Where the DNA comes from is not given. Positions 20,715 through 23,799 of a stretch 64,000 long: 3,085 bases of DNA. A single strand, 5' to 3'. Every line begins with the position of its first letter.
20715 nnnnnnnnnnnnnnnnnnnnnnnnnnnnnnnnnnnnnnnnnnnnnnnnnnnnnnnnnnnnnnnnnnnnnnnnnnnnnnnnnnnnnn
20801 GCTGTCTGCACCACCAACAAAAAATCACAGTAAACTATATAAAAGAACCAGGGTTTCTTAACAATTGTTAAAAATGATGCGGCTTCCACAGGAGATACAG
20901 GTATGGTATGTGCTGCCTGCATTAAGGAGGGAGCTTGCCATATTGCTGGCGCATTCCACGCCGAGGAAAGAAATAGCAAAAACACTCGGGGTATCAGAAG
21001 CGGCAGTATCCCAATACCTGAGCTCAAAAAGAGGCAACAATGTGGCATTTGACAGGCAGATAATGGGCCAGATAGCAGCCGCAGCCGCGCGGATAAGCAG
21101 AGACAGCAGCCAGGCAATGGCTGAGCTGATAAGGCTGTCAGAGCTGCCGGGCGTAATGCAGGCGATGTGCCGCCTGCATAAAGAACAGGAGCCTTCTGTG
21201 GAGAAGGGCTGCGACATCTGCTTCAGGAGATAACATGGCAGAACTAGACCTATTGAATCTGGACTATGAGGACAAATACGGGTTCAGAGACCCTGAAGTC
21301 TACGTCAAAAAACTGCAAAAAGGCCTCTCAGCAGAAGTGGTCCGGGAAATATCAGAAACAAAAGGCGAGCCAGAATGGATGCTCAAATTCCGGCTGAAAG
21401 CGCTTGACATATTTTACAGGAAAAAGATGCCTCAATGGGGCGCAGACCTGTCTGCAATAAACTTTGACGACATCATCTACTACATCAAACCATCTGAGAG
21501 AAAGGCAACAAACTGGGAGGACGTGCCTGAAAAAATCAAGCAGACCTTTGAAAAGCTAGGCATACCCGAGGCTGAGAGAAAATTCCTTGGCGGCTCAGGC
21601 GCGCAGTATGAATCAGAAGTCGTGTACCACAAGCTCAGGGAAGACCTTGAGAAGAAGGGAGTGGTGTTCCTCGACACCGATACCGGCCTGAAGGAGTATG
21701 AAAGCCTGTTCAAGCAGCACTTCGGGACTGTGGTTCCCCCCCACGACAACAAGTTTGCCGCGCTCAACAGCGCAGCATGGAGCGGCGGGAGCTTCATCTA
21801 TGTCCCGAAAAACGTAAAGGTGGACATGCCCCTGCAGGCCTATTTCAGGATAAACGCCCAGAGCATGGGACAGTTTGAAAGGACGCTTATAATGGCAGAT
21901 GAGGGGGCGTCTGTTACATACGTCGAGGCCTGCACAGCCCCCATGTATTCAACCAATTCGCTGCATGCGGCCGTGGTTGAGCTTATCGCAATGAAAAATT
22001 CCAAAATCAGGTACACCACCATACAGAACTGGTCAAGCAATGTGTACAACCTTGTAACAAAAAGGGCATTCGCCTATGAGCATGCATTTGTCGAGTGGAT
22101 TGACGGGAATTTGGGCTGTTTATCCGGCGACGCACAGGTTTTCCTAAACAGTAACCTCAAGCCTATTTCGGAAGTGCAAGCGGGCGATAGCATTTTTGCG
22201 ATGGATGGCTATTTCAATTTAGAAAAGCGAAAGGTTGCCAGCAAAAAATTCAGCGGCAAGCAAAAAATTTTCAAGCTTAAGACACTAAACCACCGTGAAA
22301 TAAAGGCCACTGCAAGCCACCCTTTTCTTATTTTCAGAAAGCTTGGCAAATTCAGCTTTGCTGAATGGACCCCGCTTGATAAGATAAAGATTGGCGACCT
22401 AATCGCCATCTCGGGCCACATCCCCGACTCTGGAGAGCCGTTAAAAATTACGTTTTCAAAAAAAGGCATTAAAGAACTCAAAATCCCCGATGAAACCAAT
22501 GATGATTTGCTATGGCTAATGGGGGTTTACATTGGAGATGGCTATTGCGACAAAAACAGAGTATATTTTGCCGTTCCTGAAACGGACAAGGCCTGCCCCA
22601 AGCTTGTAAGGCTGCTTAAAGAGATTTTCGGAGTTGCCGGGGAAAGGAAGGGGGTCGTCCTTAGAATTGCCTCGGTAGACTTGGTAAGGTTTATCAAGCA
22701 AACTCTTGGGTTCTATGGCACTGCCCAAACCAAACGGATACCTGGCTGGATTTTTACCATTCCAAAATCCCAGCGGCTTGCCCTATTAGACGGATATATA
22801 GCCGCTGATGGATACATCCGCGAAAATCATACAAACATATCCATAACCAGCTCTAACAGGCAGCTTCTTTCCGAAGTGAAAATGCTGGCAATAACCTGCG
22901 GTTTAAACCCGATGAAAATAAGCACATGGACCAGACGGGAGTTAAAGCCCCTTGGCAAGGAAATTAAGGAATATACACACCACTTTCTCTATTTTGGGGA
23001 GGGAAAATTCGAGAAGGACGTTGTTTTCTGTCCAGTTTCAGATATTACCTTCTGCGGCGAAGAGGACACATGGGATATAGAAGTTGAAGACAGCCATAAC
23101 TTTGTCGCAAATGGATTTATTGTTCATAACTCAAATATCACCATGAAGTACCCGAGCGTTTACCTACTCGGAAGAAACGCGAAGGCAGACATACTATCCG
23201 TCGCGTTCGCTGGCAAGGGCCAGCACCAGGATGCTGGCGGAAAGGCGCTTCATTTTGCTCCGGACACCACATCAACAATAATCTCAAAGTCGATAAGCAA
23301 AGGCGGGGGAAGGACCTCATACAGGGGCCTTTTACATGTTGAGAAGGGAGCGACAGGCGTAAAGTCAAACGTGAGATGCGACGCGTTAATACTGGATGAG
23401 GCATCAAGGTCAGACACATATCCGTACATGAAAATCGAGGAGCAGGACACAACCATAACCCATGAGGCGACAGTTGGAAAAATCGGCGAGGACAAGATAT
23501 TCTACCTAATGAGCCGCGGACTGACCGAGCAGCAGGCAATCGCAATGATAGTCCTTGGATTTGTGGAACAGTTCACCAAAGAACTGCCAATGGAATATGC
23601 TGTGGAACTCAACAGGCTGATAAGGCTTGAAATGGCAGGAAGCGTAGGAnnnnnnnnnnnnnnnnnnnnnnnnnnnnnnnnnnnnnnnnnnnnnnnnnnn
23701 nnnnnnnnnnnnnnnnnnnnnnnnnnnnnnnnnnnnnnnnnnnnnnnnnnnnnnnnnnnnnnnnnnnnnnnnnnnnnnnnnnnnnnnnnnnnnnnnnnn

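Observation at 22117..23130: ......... intein (338 aa) in SufB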

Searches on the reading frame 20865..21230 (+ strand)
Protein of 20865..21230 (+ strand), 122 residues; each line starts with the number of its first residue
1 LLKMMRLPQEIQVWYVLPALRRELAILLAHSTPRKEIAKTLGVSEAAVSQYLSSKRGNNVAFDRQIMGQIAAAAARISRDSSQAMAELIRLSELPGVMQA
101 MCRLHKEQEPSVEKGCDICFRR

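Call 7: search_protein_families(library=pfam, proteins=[window:20865-21230:+], max_evalue=0.001)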
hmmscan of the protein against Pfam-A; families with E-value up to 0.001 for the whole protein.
window:20865-21230:+ (122 aa): 1 family
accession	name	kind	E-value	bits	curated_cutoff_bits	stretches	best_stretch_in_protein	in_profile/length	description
PF08281.18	Sigma70_r4_2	-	0.0005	20.1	25.7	0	18-53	12-48/54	Sigma-70, region 4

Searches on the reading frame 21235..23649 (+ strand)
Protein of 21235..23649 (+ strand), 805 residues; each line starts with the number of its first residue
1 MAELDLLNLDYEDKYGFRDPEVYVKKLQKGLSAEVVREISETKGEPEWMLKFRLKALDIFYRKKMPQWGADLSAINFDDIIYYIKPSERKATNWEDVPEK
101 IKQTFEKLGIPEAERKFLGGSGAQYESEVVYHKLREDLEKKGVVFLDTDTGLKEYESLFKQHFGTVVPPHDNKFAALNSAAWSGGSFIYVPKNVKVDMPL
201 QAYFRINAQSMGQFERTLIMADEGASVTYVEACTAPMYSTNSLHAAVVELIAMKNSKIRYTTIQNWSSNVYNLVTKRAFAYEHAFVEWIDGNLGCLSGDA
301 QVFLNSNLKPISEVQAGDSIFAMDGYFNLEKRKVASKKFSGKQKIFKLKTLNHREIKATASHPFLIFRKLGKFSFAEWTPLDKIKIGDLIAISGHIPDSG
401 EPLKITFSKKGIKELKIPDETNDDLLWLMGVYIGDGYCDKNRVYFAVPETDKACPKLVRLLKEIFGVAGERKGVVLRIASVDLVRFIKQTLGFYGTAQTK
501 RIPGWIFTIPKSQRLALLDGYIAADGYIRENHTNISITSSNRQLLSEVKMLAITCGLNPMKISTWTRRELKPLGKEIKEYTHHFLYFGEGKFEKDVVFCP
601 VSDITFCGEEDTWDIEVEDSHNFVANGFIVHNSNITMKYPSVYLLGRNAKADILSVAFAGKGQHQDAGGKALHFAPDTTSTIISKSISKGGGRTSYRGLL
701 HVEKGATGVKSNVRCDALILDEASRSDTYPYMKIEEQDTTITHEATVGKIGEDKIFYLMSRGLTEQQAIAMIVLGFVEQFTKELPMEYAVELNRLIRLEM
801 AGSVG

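Call 4: search_protein_families(library=pfam, proteins=[window:21235-23649:+], max_evalue=0.1)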
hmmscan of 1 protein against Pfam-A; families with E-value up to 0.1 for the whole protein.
window:21235-23649:+ (805 aa): 5 families
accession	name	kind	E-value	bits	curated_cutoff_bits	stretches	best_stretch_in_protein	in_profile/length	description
PF01458.23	SUFBD_core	-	1.9e-76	257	27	2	631-776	87-232/232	SUF system FeS cluster assembly, SufBD core domain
PF14890.11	Intein_splicing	-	1.3e-18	67.7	35.8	1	307-632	7-155/155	Intein splicing domain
PF14528.11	LAGLIDADG_3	-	1.9e-09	38.1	22.5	1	513-558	2-49/82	LAGLIDADG-like domain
PF19295.5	SufBD_N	-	3.1e-07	30.7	23.5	1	140-201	110-171/172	SufBD protein N-terminal region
PF01079.26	Hint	-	0.0033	17.5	29.7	1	293-392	11-116/213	Hint module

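Call 8: find_homologous_proteins(query=window:21235-23649:+, max_evalue=0.00001)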
Query window:21235-23649:+ (805 aa): 8000 proteins with E <= 0.00001 among 8000 candidates; the best 120 are listed.
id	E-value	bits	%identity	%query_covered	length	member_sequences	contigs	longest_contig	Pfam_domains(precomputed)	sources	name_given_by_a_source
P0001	0.0e+0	1847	100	100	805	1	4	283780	PF01458.24,PF19295.6,PF14528.12,PF14890.12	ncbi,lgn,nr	ncbi:Fe-S cluster assembly protein SufB [Candidatus Woesearchaeota archaeon]|nr:Fe-S cluster assembl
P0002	0.0e+0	1318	61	86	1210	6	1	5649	PF05204.20,PF01458.24,PF19295.6,PF14528.12,PF01079.26,PF13403.12,PF14890.12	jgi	jgi:Fe-S cluster assembly scaffold protein SufB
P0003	0.0e+0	1313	63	86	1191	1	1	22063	PF05204.20,PF07591.16,PF01458.24,PF19295.6,PF14528.12,PF01079.26,PF14890.12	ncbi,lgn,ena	-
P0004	0.0e+0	1299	67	97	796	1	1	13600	PF01458.24,PF19295.6,PF14528.12,PF14890.12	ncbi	-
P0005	0.0e+0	1287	69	99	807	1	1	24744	PF01458.24,PF19295.6,PF14528.12,PF14890.12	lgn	-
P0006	0.0e+0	1276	68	99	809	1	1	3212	PF01458.24,PF19295.6,PF14528.12,PF14890.12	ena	-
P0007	0.0e+0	1192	64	100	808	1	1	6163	PF01458.24,PF19295.6,PF14528.12,PF14890.12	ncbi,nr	ncbi:FeS cluster assembly protein SufB [bacterium HR16]|nr:FeS cluster assembly protein SufB [bacter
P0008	0.0e+0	1192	63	72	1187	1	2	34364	PF05204.20,PF01458.24,PF19295.6,PF14528.12,PF01079.26,PF13403.12,PF14890.12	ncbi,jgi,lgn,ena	-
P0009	0.0e+0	1185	64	99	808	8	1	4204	PF01458.24,PF19295.6,PF14528.12,PF14890.12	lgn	-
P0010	0.0e+0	1185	64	100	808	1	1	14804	PF01458.24,PF19295.6,PF14528.12,PF14890.12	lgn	-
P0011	0.0e+0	1182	64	100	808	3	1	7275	PF01458.24,PF19295.6,PF14528.12,PF14890.12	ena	-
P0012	0.0e+0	1176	63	100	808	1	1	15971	PF01458.24,PF19295.6,PF14528.12,PF14890.12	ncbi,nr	ncbi:MAG: Fe-S cluster assembly protein SufB [Armatimonadetes bacterium]|nr:Fe-S cluster assembly pr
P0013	0.0e+0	1174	63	99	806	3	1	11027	PF01458.24,PF19295.6,PF14528.12,PF01079.26,PF14890.12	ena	-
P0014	0.0e+0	1168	60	71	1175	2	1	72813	PF01458.24,PF19295.6,PF14528.12,PF01079.26,PF13403.12,PF14890.12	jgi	-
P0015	0.0e+0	1163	62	72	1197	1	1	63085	PF01458.24,PF19295.6,PF14528.12,PF01079.26,PF13403.12,PF14890.12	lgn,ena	-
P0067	2.6e-297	1006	97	29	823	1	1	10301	PF01458.24,PF19295.6,PF14528.12,PF14890.12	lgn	-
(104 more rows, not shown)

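Call 41: find_encoding_contigs(protein=P0067, flank=5000, max_places=3)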
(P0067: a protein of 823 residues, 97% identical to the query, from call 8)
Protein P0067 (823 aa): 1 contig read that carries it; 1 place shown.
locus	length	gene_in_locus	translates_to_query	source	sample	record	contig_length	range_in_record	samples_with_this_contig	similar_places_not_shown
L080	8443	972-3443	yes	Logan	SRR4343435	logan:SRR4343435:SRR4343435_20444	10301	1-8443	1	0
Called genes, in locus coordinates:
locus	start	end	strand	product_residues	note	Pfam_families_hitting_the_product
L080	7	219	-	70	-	-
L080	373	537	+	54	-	-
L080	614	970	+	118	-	-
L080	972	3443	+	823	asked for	PF19295:SufBD_N (weak), PF14890:Intein_splicing (weak), PF14528:LAGLIDADG_3 (weak), PF01458:SUFBD_core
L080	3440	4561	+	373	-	PF01458:SUFBD_core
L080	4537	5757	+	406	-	PF00266:Aminotran_5, PF01041:DegT_DnrJ_EryC1, PF01212:Beta_elim_lyase (weak), PF01053:Cys_Met_Meta_PP (weak)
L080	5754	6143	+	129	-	PF01592:NifU_N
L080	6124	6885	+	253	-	PF02463:SMC_N (weak), PF00005:ABC_tran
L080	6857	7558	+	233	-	PF00970:FAD_binding_6, PF00175:NAD_binding_1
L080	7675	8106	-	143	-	-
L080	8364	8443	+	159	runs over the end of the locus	PF13412:HTH_24, PF13404:HTH_AsnC-type, PF01037:AsnC_trans_reg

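Call 55: find_encoding_contigs(protein=P0001, flank=300, max_places=6)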
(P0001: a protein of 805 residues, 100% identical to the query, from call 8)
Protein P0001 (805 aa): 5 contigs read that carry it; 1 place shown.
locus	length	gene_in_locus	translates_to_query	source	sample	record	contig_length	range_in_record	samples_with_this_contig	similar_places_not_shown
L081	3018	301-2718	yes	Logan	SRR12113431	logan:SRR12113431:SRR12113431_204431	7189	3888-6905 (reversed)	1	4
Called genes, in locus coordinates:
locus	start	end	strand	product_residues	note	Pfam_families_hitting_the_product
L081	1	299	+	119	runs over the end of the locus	-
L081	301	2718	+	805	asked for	PF19295:SufBD_N (weak), PF01458:SUFBD_core, PF14890:Intein_splicing, PF14528:LAGLIDADG_3 (weak), PF01458:SUFBD_core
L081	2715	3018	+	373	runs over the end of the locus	PF01458:SUFBD_core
